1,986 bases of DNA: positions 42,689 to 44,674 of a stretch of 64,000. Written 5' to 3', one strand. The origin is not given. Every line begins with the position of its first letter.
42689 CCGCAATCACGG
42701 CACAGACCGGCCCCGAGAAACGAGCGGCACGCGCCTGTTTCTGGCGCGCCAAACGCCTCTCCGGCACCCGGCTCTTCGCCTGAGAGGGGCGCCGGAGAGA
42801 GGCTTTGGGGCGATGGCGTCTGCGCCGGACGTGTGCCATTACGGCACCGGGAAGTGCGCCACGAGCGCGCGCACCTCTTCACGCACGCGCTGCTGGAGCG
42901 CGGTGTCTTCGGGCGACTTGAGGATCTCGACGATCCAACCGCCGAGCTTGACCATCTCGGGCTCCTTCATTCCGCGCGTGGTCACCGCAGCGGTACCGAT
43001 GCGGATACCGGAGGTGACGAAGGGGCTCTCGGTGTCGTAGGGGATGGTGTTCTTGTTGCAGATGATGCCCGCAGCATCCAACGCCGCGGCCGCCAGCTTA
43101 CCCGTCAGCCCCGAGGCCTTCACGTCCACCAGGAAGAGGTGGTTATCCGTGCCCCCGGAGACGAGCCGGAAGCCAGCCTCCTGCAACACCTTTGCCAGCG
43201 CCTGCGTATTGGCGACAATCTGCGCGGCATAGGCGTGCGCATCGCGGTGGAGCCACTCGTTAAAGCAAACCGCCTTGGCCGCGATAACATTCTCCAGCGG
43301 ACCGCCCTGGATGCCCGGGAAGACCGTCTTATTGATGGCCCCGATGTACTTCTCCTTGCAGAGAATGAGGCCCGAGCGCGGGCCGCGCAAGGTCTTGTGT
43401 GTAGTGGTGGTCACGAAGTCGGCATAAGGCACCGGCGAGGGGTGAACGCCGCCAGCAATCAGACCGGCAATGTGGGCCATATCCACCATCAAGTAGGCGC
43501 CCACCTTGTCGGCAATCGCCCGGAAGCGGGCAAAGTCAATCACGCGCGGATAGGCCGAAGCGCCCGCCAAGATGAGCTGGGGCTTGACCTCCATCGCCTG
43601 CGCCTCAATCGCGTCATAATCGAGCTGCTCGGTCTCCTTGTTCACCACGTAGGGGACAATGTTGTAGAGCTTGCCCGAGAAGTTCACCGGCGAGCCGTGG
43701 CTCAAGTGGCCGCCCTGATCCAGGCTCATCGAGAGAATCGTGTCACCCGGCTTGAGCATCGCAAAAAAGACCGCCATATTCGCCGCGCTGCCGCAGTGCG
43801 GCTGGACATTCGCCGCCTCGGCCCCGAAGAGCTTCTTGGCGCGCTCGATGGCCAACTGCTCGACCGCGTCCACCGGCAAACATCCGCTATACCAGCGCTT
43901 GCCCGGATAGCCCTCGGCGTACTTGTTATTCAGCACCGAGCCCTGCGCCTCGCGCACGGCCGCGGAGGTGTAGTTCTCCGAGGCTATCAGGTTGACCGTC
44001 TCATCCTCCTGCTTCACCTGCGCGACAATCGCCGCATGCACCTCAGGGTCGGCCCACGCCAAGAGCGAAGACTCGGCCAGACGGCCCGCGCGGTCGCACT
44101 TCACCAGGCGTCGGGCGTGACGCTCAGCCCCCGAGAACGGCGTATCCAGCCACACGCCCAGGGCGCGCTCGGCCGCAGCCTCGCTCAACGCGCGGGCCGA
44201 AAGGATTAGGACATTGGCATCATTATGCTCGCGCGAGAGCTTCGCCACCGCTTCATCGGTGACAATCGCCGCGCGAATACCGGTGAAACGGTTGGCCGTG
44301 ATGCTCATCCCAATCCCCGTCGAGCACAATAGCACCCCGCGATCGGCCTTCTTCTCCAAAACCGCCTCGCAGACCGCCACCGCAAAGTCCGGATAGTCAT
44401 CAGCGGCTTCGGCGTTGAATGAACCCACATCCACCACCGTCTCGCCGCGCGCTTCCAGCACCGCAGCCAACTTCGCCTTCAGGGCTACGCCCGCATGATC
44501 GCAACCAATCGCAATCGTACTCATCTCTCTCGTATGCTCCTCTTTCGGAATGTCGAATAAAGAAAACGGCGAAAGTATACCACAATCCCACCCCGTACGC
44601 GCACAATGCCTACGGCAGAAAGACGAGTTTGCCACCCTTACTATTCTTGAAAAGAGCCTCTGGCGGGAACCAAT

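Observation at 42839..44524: RpiB fused in-frame to serine hydroxymethyltransferase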

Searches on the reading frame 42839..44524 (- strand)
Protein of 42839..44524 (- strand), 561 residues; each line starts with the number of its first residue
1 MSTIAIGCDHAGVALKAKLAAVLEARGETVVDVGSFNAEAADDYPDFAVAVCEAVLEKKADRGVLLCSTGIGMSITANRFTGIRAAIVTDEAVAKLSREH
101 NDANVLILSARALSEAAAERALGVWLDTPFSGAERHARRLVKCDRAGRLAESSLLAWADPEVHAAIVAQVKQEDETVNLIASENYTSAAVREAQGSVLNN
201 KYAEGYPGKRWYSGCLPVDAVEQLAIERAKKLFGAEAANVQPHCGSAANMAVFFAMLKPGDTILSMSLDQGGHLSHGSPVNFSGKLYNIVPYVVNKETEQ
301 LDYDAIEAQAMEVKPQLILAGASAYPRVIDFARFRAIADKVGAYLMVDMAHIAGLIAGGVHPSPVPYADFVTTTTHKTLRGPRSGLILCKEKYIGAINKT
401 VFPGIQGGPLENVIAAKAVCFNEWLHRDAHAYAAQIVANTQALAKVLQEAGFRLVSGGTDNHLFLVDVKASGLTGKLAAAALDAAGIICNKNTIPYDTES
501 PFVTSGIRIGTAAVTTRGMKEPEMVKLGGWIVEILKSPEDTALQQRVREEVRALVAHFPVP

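Call 3: search_protein_families(library=pfam, proteins=[window:42839-44524:-])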
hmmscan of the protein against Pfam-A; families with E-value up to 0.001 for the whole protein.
window:42839-44524:- (561 aa): 4 families
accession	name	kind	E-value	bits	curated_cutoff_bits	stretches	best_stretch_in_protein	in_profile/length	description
PF00464.25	SHMT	-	1.6e-154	514.7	27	1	157-531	3-399/399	Serine hydroxymethyltransferase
PF02502.23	LacAB_rpiB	-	9.7e-49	165.3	24.7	1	4-141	1-136/138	Ribose/Galactose Isomerase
PF00155.27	Aminotran_1_2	-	1e-10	41.8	19.7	1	228-520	50-355/361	Aminotransferase class I and II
PF01053.26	Cys_Met_Meta_PP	-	0.00067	18.7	27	1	228-381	60-202/381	Cys/Met metabolism PLP-dependent enzyme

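Call 4: search_protein_families(library=ncbifam, proteins=[window:42839-44524:-])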
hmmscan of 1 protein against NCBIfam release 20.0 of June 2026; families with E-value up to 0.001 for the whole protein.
window:42839-44524:- (561 aa): 20 families
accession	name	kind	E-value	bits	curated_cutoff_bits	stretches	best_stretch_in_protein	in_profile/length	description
NF000586.1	PRK00011.1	subfamily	1.3e-185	616.9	335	1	159-560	1-403/404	serine hydroxymethyltransferase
NF010094.0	PRK13580.1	equivalog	1.9e-140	468.8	735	2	262-542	170-452/496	glycine hydroxymethyltransferase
NF004051.0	PRK05571.1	subfamily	1.8e-49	167.3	135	1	2-144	2-143/149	ribose-5-phosphate isomerase B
TIGR00689.1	rpiB_lacA_lacB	subfamily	2.8e-47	160.2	88.3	1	4-144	1-140/145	RpiB/LacA/LacB family sugar-phosphate isomerase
TIGR01120.1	rpiB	equivalog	3.2e-44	150.3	138.65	1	4-143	2-139/143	ribose 5-phosphate isomerase B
TIGR02133.1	RPI_actino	equivalog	1.5e-36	125.5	168.2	1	4-140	3-139/148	ribose-5-phosphate isomerase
TIGR04506.1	F_threo_transal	equivalog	7.8e-35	120.7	650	1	211-556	65-399/609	fluorothreonine transaldolase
NF006381.0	PRK08622.1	equivalog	8.3e-27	94.1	234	1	3-138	2-136/171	galactose-6-phosphate isomerase subunit LacB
NF051858.1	EryPhIsonDerIRhiz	equivalog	4.2e-22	78.9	240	1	4-138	3-138/150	D-erythrulose-4-phosphate isomerase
TIGR01119.1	lacB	equivalog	2.1e-20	73.1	312.55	1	4-128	3-126/171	galactose-6-phosphate isomerase subunit LacB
NF006380.0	PRK08621.1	equivalog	1.2e-19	71.1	164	1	3-139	2-134/142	galactose-6-phosphate isomerase subunit LacA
NF009258.0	PRK12615.1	equivalog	1.3e-19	70.7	325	1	4-115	3-113/171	galactose-6-phosphate isomerase subunit LacB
NF009257.0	PRK12613.1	equivalog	1.1e-13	51.6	243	1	3-136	2-130/141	galactose-6-phosphate isomerase subunit LacA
TIGR01118.1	lacA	equivalog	2.1e-11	44.1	181.1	1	3-136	2-131/141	galactose-6-phosphate isomerase subunit LacA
NF005394.0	PRK06939.1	equivalog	2e-10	40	460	1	202-479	72-343/397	glycine C-acetyltransferase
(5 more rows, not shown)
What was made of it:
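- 44081..44524 (-): RpiB domain, aa 1-148, ending in the C-terminal helix 134-148. It carries Asp9/His10, Cys67 (codon 44324-44326), Thr69, His100/Asn101 and Arg135/His136/Arg139. PF02502 at 165 bits and TIGR01120 at 150.3 bits, above the 138.65 cut-off (calls 3, 4).
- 42842..44065 (-): SHMT domain, aa 154-561. The PLP lysine is Lys377 (codon 43394-43396) in the motif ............. Tyr202, Glu204, Tyr212, His273, Asp348, His351 and Arg508 are also present. PF00464 at 515 bits and NF000586 at 617 bits (calls 3, 4).
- On Serine hydroxymethyltransferase (PF00464 / NF000586): NF000586 scores 616.9 against 335 over positions 1-403 of 404 (calls 3, 4).
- Checked: NCBIfam finds the rpiB equivalog TIGR01120 at 150.3 bits (cut-off 138.65) and SHMT NF000586 at 616.9 bits (cut-off 335), covering aa 159-560 (call 4).
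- Both pass curated cut-offs and are full length (calls 3, 4). The RpiB/LacAB family contains several specificities (call 4 lists LacA/B, DerI and actinobacterial Rpi). LacB scores 94 against 234, LacA 71 against 164, DerI 79 against 240 and RPI_actino 125 against 168 (call 4).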

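Call 5: find_homologous_proteins(query=window:42839-44524:-, max_evalue=1e-10)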
Query window:42839-44524:- (561 aa): 8000 proteins with E <= 1e-10 among 8000 candidates; the best 120 are listed.
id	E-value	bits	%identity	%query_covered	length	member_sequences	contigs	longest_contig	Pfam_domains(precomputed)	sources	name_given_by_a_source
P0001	0.0e+0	1240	100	100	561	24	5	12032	PF00464.26,PF00155.28,PF02502.24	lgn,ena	-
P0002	0.0e+0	1187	95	100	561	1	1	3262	PF00464.26,PF02502.24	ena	-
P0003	0.0e+0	1114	89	100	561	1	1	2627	PF00464.26,PF02502.24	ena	-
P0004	0.0e+0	1113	89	100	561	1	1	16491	PF00464.26,PF00155.28,PF02502.24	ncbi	-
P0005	0.0e+0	1108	88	100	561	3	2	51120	PF00464.26,PF00155.28,PF02502.24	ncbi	-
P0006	0.0e+0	1108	89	100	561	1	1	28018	PF00464.26,PF00155.28,PF02502.24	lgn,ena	-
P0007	0.0e+0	1107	89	100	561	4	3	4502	PF00464.26,PF00155.28,PF02502.24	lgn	-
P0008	0.0e+0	1107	88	100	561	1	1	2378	PF00464.26,PF00155.28,PF02502.24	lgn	-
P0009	0.0e+0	1104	89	100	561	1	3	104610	PF00464.26,PF00155.28,PF02502.24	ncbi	-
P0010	0.0e+0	1104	89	100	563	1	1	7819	PF00464.26,PF02502.24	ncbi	-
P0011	0.0e+0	1104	88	100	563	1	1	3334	PF00464.26,PF02502.24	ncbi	-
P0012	0.0e+0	1103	88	100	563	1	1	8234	PF00464.26,PF02502.24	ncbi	-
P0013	0.0e+0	1101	88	100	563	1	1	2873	PF00464.26,PF02502.24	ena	-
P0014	0.0e+0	1101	88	100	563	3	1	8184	PF00464.26,PF02502.24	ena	-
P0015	0.0e+0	1101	88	100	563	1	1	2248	PF00464.26,PF02502.24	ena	-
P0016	0.0e+0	1100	88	100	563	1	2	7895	PF00464.26,PF02502.24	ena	-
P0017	0.0e+0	1100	88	100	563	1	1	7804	PF00464.26,PF02502.24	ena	-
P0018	0.0e+0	1100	88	100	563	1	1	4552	PF00464.26,PF02502.24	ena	-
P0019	0.0e+0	1100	88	100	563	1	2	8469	PF00464.26,PF02502.24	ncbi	-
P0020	0.0e+0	1100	88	100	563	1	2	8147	PF00464.26,PF02502.24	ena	-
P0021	0.0e+0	1099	89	100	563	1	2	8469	PF00464.26,PF02502.24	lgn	-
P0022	0.0e+0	1099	88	100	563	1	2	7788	PF00464.26,PF02502.24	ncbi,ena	-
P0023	0.0e+0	1099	89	100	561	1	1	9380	PF00464.26,PF00155.28,PF02502.24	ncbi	-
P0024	0.0e+0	1097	87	100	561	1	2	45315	PF00464.26,PF00155.28,PF02502.24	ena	-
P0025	0.0e+0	1095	88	100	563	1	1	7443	PF00464.26,PF02502.24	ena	-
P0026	0.0e+0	1091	87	100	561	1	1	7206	PF00464.26,PF00155.28,PF02502.24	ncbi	-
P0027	0.0e+0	1090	88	100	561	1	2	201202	PF00464.26,PF00155.28,PF02502.24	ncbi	-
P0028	0.0e+0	1089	86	100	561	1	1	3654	PF00464.26,PF00155.28,PF02502.24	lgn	-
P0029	0.0e+0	1084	87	100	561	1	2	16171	PF00464.26,PF00155.28,PF02502.24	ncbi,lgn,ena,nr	ncbi:MAG: ribose 5-phosphate isomerase B [Kiritimatiellae bacterium]|nr:ribose 5-phosphate isomerase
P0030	0.0e+0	1084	87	100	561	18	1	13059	PF00464.26,PF00155.28,PF02502.24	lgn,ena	-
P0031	0.0e+0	1076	86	100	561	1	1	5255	PF00464.26,PF00155.28,PF02502.24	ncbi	-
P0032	0.0e+0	1076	85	100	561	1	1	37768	PF00464.26,PF00155.28,PF02502.24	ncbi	-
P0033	0.0e+0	1075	86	100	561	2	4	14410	PF00464.26,PF00155.28,PF02502.24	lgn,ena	-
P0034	0.0e+0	1074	86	100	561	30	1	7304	PF00464.26,PF00155.28,PF02502.24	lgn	-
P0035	0.0e+0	1073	85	100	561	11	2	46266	PF00464.26,PF00155.28,PF02502.24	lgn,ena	-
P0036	0.0e+0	1072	85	100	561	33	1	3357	PF00464.26,PF00155.28,PF02502.24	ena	-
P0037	0.0e+0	1070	86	100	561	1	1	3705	PF00464.26,PF00155.28,PF02502.24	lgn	-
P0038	0.0e+0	1070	84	100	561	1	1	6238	PF00464.26,PF02502.24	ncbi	-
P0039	0.0e+0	1065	85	100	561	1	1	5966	PF00464.26,PF00155.28,PF02502.24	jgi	jgi:glycine hydroxymethyltransferase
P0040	0.0e+0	1065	85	100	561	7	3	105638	PF00464.26,PF00155.28,PF02502.24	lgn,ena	-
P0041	0.0e+0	1062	84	100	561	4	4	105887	PF00464.26,PF02502.24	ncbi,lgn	ncbi:MAG: serine hydroxymethyltransferase [Kiritimatiellia bacterium]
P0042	0.0e+0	1052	84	100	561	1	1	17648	PF00464.26,PF00155.28,PF02502.24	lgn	-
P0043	0.0e+0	1052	83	100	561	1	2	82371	PF00464.26,PF02502.24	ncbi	-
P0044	0.0e+0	1052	84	100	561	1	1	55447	PF00464.26,PF00155.28,PF02502.24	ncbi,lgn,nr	ncbi:MAG: ribose 5-phosphate isomerase B [bacterium]|nr:ribose 5-phosphate isomerase B [bacterium]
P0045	0.0e+0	1051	84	100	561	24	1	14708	PF00464.26,PF00155.28,PF02502.24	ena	-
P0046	0.0e+0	1041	83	100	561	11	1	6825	PF00464.26,PF00155.28,PF02502.24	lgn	-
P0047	0.0e+0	1040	84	100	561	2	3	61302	PF00464.26,PF00155.28,PF02502.24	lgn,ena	-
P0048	0.0e+0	1039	84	99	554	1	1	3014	PF00464.26,PF00155.28,PF02502.24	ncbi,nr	ncbi:MAG: serine hydroxymethyltransferase, partial [bacterium]|nr:serine hydroxymethyltransferase [b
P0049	0.0e+0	1038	84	100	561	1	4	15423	PF00464.26,PF00155.28,PF02502.24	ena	-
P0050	0.0e+0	1038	84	100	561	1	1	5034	PF00464.26,PF00155.28,PF02502.24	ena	-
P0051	0.0e+0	1037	84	100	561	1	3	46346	PF00464.26,PF00155.28,PF02502.24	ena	-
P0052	0.0e+0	1037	84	100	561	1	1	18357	PF00464.26,PF00155.28,PF02502.24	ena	-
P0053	0.0e+0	1037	84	100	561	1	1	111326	PF00464.26,PF00155.28,PF02502.24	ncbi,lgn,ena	-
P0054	0.0e+0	1035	84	100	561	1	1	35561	PF00464.26,PF00155.28,PF02502.24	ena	-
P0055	0.0e+0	1035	84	100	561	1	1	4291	PF00464.26,PF00155.28,PF02502.24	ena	-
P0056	0.0e+0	1035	83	100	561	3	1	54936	PF00464.26,PF00155.28,PF02502.24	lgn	-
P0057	0.0e+0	1032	84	100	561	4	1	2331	PF00464.26,PF00155.28,PF02502.24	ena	-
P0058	0.0e+0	1029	83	100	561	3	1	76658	PF00464.26,PF00155.28,PF02502.24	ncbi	-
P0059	0.0e+0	1026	82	100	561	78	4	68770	PF00464.26,PF00155.28,PF02502.24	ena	-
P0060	0.0e+0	1025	82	100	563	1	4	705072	PF00464.26,PF00155.28,PF02502.24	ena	-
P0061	0.0e+0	1021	81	100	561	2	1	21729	PF00464.26,PF02502.24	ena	-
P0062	0.0e+0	1019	82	100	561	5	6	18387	PF00464.26,PF00155.28,PF02502.24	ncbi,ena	-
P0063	0.0e+0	1010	80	100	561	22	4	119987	PF00464.26,PF00155.28,PF02502.24,PF01212.28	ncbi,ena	-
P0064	7.8e-291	983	79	100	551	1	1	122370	PF00464.26,PF00155.28,PF02502.24,PF01212.28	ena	-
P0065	5.1e-271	918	73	99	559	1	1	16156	PF00464.26,PF00155.28,PF02502.24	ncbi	-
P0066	2.4e-270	916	72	99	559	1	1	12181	PF00464.26,PF00155.28,PF02502.24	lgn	-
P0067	3.1e-270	915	84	87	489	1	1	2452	PF00464.26,PF00155.28,PF02502.24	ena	-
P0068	2.6e-262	889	72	99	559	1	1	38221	PF00464.26,PF00155.28,PF02502.24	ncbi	-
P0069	5.6e-255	865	70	99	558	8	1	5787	PF00464.26,PF00155.28,PF02502.24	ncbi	ncbi:MAG: ribose 5-phosphate isomerase B [Kiritimatiellia bacterium]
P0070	2.4e-251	853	69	99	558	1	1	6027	PF00464.26,PF00155.28,PF02502.24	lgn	-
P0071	4.1e-251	852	68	99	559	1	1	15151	PF00464.26,PF00155.28,PF02502.24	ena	-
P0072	8.3e-251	851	68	99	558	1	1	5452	PF00464.26,PF00155.28,PF02502.24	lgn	-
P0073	1.7e-248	844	68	99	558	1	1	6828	PF00464.26,PF00155.28,PF02502.24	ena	-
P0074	3.1e-248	843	68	99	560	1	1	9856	PF00464.26,PF00155.28,PF02502.24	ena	-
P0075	3.9e-248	842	69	99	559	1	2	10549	PF00464.26,PF02502.24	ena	-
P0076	5.8e-248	842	69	99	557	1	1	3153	PF00464.26,PF00155.28,PF02502.24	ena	-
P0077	6.6e-248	842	70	99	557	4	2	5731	PF00464.26,PF00155.28,PF02502.24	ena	-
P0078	8.0e-248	841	68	99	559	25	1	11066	PF00464.26,PF00155.28,PF02502.24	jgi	jgi:glycine hydroxymethyltransferase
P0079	1.0e-247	841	68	99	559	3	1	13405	PF00464.26,PF00155.28,PF02502.24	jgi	jgi:glycine hydroxymethyltransferase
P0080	1.2e-247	841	67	99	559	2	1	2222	PF00464.26,PF00155.28,PF02502.24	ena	-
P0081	1.6e-247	840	69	99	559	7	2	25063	PF00464.26,PF00155.28,PF02502.24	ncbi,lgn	-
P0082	4.1e-247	839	69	99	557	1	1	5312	PF00464.26,PF00155.28,PF02502.24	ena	-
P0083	5.1e-247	839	69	99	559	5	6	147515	PF00464.26,PF00155.28,PF02502.24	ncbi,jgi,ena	-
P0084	5.6e-247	839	69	99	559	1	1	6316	PF00464.26,PF00155.28,PF02502.24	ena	-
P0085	5.8e-247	839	68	99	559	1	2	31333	PF00464.26,PF00155.28,PF02502.24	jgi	jgi:glycine hydroxymethyltransferase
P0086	6.1e-247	839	67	99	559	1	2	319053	PF00464.26,PF00155.28,PF02502.24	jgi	jgi:glycine hydroxymethyltransferase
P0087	9.1e-247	838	68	99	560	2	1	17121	PF00464.26,PF00155.28,PF02502.24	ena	-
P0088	9.3e-247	838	68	99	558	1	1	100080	PF00464.26,PF00155.28,PF02502.24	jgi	jgi:glycine hydroxymethyltransferase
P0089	1.5e-246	837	67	99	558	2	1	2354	PF00464.26,PF00155.28,PF02502.24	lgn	-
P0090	2.4e-246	837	67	99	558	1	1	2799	PF00464.26,PF00155.28,PF02502.24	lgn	-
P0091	2.5e-246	836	69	99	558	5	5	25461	PF00464.26,PF00155.28,PF02502.24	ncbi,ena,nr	ncbi:MAG: serine hydroxymethyltransferase [Kiritimatiellae bacterium]|nr:serine hydroxymethyltransfe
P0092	5.2e-246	835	69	99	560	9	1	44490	PF00464.26,PF02502.24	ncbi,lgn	-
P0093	6.0e-246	835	68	99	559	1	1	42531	PF00464.26,PF00155.28,PF02502.24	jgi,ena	-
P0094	7.5e-246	835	68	99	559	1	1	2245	PF00464.26,PF00155.28,PF02502.24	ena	-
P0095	9.0e-246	835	67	99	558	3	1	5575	PF00464.26,PF00155.28,PF02502.24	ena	-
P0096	1.2e-245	834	68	99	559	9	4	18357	PF00464.26,PF00155.28,PF02502.24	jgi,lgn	jgi:RpiB/LacA/LacB family sugar-phosphate isomerase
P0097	1.4e-245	834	68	99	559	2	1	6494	PF00464.26,PF00155.28,PF02502.24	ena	-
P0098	1.8e-245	834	68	99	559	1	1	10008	PF00464.26,PF02502.24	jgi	jgi:glycine hydroxymethyltransferase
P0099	2.6e-245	833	67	99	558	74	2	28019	PF00464.26,PF00155.28,PF02502.24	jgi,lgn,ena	-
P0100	2.8e-245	833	67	99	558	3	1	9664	PF00464.26,PF00155.28,PF02502.24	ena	-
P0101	3.5e-245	833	68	99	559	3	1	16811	PF00464.26,PF00155.28,PF02502.24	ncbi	ncbi:MAG: ribose 5-phosphate isomerase B [bacterium]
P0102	3.6e-245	833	68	99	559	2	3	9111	PF00464.26,PF00155.28,PF02502.24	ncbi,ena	ncbi:MAG: ribose 5-phosphate isomerase B [bacterium]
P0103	3.8e-245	833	67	99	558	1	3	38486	PF00464.26,PF00155.28,PF02502.24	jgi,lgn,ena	-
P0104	4.7e-245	832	68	99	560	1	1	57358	PF00464.26,PF00155.28,PF02502.24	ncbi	-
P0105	6.4e-245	832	67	99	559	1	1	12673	PF00464.26,PF00155.28,PF02502.24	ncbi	-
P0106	7.1e-245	832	67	100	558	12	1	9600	PF00464.26,PF00155.28,PF02502.24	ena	-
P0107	7.3e-245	832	67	99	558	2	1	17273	PF00464.26,PF02502.24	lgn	-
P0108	8.2e-245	831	67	99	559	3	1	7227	PF00464.26,PF00155.28,PF02502.24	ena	-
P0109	8.3e-245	831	66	99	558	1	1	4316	PF00464.26,PF00155.28,PF02502.24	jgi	jgi:glycine hydroxymethyltransferase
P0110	9.7e-245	831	67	99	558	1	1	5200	PF00464.26,PF00155.28,PF02502.24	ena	-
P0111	1.4e-244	831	67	99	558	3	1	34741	PF00464.26,PF00155.28,PF02502.24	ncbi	-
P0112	1.4e-244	831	67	99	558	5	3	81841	PF00464.26,PF00155.28,PF02502.24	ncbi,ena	-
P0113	1.6e-244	831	68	99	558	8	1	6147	PF00464.26,PF00155.28,PF02502.24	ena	-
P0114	1.8e-244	830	68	99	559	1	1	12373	PF00464.26,PF00155.28,PF02502.24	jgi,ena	jgi:glycine hydroxymethyltransferase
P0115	1.8e-244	830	67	99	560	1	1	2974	PF00464.26,PF00155.28,PF02502.24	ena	-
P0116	4.1e-244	829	68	99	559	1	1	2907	PF00464.26,PF02502.24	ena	-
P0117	4.3e-244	829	68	99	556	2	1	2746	PF00464.26,PF00155.28,PF02502.24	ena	-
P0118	4.5e-244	829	67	99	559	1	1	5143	PF00464.26,PF00155.28,PF02502.24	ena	-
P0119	6.1e-244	829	67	99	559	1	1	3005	PF00464.26,PF00155.28,PF02502.24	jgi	-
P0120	9.9e-244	828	66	99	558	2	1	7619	PF00464.26,PF00155.28,PF02502.24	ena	-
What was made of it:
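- All 120 best clusters carry both Pfam domains (call 5). More than 120 clusters at 66-100% identity have the same architecture and length (call 5).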
